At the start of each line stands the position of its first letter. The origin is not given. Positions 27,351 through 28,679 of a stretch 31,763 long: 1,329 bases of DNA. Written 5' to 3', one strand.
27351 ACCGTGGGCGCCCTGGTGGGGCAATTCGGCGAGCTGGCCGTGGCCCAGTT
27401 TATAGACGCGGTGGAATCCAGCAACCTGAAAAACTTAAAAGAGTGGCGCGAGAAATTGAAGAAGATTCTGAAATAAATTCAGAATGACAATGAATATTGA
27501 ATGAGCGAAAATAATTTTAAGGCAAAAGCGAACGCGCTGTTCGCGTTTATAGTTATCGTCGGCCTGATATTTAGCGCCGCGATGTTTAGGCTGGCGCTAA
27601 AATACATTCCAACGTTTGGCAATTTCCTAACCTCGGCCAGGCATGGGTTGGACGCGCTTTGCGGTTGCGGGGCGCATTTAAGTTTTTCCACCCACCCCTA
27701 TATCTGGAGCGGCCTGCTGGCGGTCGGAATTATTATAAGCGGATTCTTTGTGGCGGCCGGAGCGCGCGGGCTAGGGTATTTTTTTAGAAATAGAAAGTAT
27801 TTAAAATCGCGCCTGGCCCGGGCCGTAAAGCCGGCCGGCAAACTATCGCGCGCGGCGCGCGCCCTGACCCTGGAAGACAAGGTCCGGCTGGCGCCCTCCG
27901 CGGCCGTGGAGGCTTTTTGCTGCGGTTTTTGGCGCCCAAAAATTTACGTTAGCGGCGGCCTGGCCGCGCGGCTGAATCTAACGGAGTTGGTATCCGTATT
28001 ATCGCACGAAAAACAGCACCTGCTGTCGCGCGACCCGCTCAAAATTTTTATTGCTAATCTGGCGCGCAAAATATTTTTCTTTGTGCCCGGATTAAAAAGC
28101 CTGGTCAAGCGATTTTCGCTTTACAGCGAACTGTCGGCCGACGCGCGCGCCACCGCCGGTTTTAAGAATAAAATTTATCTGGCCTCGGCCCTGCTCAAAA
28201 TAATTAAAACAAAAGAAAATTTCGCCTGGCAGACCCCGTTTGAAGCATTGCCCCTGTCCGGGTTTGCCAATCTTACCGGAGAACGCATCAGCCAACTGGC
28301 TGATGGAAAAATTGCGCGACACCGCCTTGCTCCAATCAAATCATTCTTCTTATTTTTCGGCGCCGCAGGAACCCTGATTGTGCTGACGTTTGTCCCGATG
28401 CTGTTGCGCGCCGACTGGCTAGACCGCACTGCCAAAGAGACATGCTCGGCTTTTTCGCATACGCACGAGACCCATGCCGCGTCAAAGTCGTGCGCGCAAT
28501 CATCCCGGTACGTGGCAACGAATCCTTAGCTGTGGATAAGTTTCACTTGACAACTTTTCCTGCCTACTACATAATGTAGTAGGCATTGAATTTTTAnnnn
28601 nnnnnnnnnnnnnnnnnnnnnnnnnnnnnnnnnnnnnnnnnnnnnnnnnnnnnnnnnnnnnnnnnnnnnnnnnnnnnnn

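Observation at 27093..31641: BlaI/BlaR1-type sensor-repressor pair wired to an envelope thiol-redox cluster by a TACA-N3-TGTA operator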

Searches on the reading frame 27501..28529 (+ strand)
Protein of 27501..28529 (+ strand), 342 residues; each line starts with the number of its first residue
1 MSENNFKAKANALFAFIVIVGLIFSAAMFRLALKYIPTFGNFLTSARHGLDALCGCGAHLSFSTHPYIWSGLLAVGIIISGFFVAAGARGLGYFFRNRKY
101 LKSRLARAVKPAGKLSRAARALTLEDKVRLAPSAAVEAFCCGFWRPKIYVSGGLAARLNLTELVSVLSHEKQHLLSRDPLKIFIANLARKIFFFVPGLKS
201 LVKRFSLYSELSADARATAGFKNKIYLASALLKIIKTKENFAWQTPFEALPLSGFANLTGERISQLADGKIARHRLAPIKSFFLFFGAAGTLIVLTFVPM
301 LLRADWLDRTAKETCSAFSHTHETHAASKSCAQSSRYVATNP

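Call 3: search_protein_families(library=pfam, proteins=[window:27501-28529:+], max_evalue=0.01)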
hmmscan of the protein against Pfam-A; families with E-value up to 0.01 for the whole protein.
window:27501-28529:+ (342 aa): 2 families
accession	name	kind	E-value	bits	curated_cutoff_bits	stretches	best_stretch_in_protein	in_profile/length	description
PF05569.17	Peptidase_M56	-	1.7e-13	50.8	31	1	72-264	105-294/296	BlaR1 peptidase M56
PF01435.24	Peptidase_M48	-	9.1e-09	35.8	20.3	1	129-195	29-98/186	Peptidase family M48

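Call 7: find_encoding_contigs(protein=window:27501-28529:+, flank=10000)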
Protein window:27501-28529:+ (342 aa): 1 contig read that carries it; 1 place shown.
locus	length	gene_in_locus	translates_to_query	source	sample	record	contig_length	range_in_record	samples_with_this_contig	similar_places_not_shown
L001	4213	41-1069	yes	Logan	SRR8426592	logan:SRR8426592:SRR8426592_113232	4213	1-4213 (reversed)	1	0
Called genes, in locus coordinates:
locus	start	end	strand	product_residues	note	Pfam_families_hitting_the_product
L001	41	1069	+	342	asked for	PF05569:Peptidase_M56, PF01435:Peptidase_M48 (weak)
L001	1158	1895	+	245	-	-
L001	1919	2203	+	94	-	-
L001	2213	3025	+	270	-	-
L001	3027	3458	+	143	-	PF22544:HYDIN_VesB_CFA65-like_Ig, PF07610:DUF1573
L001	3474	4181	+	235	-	PF11139:SfLAP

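Call 23: search_solved_structures(query=window:27501-28529:+, max_evalue=0.1, show_alignments=2)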
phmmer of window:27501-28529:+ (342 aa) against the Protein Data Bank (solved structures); distinct sequences matched with E-value up to 0.1: 0.

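Call 26: search_protein_families(library=ncbifam, proteins=[window:27501-28529:+], max_evalue=0.01)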
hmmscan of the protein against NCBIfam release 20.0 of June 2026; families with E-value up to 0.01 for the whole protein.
window:27501-28529:+ (342 aa): 6 families
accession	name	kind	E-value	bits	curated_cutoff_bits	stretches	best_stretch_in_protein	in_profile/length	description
NF002669.0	PRK02391.1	equivalog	8.5e-07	28.4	341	1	86-191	48-162/298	zinc metalloprotease HtpX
NF000326.1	blaR1_generic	equivalog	0.00097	17.6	400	1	115-300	147-330/585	BlaR1 family beta-lactam sensor/signal transducer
NF002826.0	PRK03001.1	equivalog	0.0029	16.8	369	0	76-185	30-147/285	zinc metalloprotease HtpX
NF002363.0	PRK01345.1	equivalog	0.0034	16.5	422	0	82-186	34-148/318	zinc metalloprotease HtpX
NF002775.0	PRK02870.1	equivalog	0.009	15.3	285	0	121-187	129-198/338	zinc metalloprotease HtpX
NF002839.0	PRK03072.1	equivalog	0.0096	15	412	0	81-186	38-152/291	zinc metalloprotease HtpX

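Call 46: find_homologous_proteins(query=window:27501-28529:+)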
Query window:27501-28529:+ (342 aa): 3 proteins with E <= 0.001 among 8000 candidates.
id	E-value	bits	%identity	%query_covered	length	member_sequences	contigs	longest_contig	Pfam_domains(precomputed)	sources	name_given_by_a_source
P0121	9.1e-221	750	100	100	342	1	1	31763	PF01435.25,PF05569.18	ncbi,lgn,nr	ncbi:M56 family peptidase [Patescibacteria group bacterium]|nr:MAG: M56 family peptidase [Patescibac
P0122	9.7e-38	148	41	63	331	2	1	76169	PF01435.25,PF05569.18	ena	-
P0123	4.8e-11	61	39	26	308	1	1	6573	PF01435.25,PF05569.18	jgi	jgi:uncharacterized membrane protein YidH (DUF202 family)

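Call 48: find_homologous_proteins(query=A2, max_evalue=1e-10)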
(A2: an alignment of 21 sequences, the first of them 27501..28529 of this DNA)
Query A2 (21 sequences) (342 aa, profile of the alignment): 9 proteins with E <= 1e-10 among 8000 candidates.
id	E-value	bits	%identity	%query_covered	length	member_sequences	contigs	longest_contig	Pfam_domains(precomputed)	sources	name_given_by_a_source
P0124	9.7e-114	398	30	69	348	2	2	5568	PF05569.18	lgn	-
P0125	1.7e-112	394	29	77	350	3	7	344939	PF05569.18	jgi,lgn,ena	-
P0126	4.2e-110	386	31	77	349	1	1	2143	-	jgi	-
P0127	7.3e-107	376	29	82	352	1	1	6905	PF01435.25,PF05569.18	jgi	jgi:beta-lactamase regulating signal transducer with metallopeptidase domain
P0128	3.3e-106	374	31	86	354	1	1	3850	-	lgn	-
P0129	7.9e-103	362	32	77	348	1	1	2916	-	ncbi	-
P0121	6.7e-100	353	100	100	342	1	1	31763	PF01435.25,PF05569.18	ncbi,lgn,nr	ncbi:M56 family peptidase [Patescibacteria group bacterium]|nr:MAG: M56 family peptidase [Patescibac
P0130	3.1e-29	120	33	38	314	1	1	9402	PF01435.25,PF05569.18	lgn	-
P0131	7.1e-27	113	33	34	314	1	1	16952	PF01435.25,PF05569.18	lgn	-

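Call 58: predict_structure(alignment_id=A3)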
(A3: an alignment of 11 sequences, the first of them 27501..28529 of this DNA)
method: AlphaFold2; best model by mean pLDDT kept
length: 342 residues; sequences in the alignment: 11
mean_pLDDT: 66.6   pTM: 0.61
mean pLDDT of the five models: 66.6, 65.9, 65.5, 63.9, 61.2
residues with pLDDT >= 90: 43; 70-90: 139; 50-70: 52; < 50: 108
segments of 3 or more residues with pLDDT < 50: 41-43, 45-65, 242-250, 270-286, 288-342
pLDDT, mean of each block of 10 residues (from residue 1): 71 81 74 60 46 45 49 70 79 81 80 92 92 85 86 90 92 89 86 80 85 80 76 72 43 56 60 39 46 38 38 39 32 36 35
secondary structure, 60 per line:
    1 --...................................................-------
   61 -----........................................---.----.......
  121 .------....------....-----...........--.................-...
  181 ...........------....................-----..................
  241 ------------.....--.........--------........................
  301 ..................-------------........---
elements in order: H3-53 H66-105 H114-121 E128-131 E138-141 E147-151 H152-157 H160-176 H178-191 H198-217 H223-240 H260-268 H277-318 H332-339

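Call 61: fold_search(model_id=the predicted structure, library=pdb)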
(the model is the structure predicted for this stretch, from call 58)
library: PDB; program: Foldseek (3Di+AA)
matches with E <= 10: 41; with E <= 0.001: 4
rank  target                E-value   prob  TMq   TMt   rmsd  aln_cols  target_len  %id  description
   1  8ext_A                3.8e-05  1.00  0.44  0.30  17.1       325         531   14  Cryo-EM structure of S. aureus BlaR1 F284A mutant in complex with ampicillin (released 2023-01-11)
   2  8exq_A                2.3e-04  1.00  0.45  0.30  15.7       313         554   16  Cryo-EM structure of S. aureus BlaR1 with C1 symmetry (released 2023-01-11)
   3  8exs_A                2.6e-04  1.00  0.43  0.28  16.7       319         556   14  Cryo-EM structure of S. aureus BlaR1 F284A mutant (released 2023-01-11)
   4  8exr_B                4.1e-04  1.00  0.43  0.48  18.0       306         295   14  Cryo-EM structure of S. aureus BlaR1 TM and zinc metalloprotease domain (released 2023-01-11)
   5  8exr_A                4.2e-03  1.00  0.41  0.55  15.1       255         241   14  Cryo-EM structure of S. aureus BlaR1 TM and zinc metalloprotease domain (released 2023-01-11)
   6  4il3_A                4.1e-02  0.99  0.33  0.27  19.0       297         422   15  Crystal Structure of S. mikatae Ste24p (released 2013-02-20)
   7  2ypt_E                5.0e-02  0.97  0.34  0.29  20.0       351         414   16  Crystal structure of the human nuclear membrane zinc metalloprotease ZMPSTE24 mutant (E336A) in complex with a synthet (released 2012-12-05)
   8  3cqb_B                1.6e-01  0.98  0.17  0.49   3.8        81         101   23  Crystal structure of heat shock protein HtpX domain from Vibrio parahaemolyticus RIMD 2210633 (released 2008-05-27)
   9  3cqb_A                2.8e-01  0.98  0.16  0.47   3.6        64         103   28  Crystal structure of heat shock protein HtpX domain from Vibrio parahaemolyticus RIMD 2210633 (released 2008-05-27)
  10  4qhi_A                2.8e-01  0.63  0.15  0.41  10.9       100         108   20  Crystal structure of Methanocaldococcus jannaschii selecase mutant R36W (released 2014-07-16)
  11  6bh8_A                3.4e-01  0.60  0.29  0.27  19.1       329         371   14  Crystal structure of ZMPSTE24 in complex with phosphoramidon (released 2018-08-15)
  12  6bh8_B                4.2e-01  0.63  0.31  0.26  19.7       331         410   15  Crystal structure of ZMPSTE24 in complex with phosphoramidon (released 2018-08-15)
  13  4qhi_C                4.2e-01  0.54  0.15  0.42  10.9       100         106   20  Crystal structure of Methanocaldococcus jannaschii selecase mutant R36W (released 2014-07-16)
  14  6ait_B                4.6e-01  0.77  0.31  0.26   8.8       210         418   15  Crystal structure of E. coli BepA (released 2018-12-26)
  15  6sar                  7.2e-01  0.66  0.28  0.25   8.7       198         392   14  E coli BepA/YfgC (released 2020-08-26)
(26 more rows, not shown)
